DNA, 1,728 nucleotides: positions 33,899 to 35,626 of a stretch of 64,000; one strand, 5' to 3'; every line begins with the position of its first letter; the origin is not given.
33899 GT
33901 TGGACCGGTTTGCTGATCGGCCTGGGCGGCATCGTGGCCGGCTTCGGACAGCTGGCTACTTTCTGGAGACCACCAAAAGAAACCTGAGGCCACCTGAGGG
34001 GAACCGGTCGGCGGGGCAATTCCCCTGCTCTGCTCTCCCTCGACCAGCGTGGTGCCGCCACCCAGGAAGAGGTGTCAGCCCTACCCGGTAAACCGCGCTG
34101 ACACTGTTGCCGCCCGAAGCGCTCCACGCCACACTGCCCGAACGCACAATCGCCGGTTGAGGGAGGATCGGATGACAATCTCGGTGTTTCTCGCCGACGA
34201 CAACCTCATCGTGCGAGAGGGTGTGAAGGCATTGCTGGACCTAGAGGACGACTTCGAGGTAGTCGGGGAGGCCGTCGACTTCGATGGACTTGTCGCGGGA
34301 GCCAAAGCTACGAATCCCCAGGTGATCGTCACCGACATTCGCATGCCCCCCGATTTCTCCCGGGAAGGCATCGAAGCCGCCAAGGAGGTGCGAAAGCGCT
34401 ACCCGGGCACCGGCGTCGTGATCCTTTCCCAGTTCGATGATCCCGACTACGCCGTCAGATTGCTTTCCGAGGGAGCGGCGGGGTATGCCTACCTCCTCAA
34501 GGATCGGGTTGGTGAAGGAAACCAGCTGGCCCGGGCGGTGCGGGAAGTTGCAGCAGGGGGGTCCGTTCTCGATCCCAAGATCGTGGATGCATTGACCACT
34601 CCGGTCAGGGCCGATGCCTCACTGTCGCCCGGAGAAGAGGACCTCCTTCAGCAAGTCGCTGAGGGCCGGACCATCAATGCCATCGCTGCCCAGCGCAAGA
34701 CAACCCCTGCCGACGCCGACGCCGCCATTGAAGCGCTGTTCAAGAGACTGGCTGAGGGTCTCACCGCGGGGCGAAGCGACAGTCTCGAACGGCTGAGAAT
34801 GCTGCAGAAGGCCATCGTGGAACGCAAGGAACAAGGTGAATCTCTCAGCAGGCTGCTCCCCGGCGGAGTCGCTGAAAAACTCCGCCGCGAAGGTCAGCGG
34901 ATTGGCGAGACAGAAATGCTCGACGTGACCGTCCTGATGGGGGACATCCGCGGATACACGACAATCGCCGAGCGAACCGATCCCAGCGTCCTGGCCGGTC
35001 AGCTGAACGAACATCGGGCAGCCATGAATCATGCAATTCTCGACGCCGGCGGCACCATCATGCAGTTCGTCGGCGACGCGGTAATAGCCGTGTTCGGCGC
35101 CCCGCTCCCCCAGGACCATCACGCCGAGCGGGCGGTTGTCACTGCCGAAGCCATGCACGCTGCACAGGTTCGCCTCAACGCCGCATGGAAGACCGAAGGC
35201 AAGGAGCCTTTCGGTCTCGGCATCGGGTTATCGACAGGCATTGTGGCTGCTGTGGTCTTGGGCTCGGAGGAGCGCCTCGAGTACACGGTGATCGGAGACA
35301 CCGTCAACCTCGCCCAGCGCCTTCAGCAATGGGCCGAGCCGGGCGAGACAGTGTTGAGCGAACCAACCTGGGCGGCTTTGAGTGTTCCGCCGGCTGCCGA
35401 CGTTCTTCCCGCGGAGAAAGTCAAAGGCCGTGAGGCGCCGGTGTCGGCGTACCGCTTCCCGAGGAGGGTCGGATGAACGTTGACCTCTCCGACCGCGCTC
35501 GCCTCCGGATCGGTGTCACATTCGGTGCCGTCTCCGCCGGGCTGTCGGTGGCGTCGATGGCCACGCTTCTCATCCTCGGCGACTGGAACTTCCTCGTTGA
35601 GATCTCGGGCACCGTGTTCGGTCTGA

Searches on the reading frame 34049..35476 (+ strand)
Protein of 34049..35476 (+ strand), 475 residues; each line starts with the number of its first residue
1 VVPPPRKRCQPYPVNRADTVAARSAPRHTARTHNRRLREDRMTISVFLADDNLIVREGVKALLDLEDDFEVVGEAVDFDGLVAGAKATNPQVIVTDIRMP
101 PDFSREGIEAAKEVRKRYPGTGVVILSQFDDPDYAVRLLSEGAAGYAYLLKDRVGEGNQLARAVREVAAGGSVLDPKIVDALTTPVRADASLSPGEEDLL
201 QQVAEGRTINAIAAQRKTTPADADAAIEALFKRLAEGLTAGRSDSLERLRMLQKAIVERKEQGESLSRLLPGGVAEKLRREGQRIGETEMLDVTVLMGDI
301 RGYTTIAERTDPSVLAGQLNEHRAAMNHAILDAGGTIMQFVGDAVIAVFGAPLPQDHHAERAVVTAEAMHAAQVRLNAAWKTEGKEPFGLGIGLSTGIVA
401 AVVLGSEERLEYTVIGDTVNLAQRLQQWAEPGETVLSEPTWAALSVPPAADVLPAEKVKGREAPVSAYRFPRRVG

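Call 45: search_protein_families(library=pfam, max_evalue=0.00001, proteins=[window:34049-35476:+])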
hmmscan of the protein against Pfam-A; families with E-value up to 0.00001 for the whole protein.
window:34049-35476:+ (475 aa): 2 families
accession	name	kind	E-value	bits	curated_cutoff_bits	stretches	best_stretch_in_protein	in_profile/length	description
PF00211.25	Guanylate_cyc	-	3.8e-19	69.4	21.9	1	292-445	8-156/183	Adenylate and Guanylate cyclase catalytic domain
PF00072.30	Response_reg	-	5.9e-16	59.1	30.2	1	46-146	1-96/111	Response regulator receiver domain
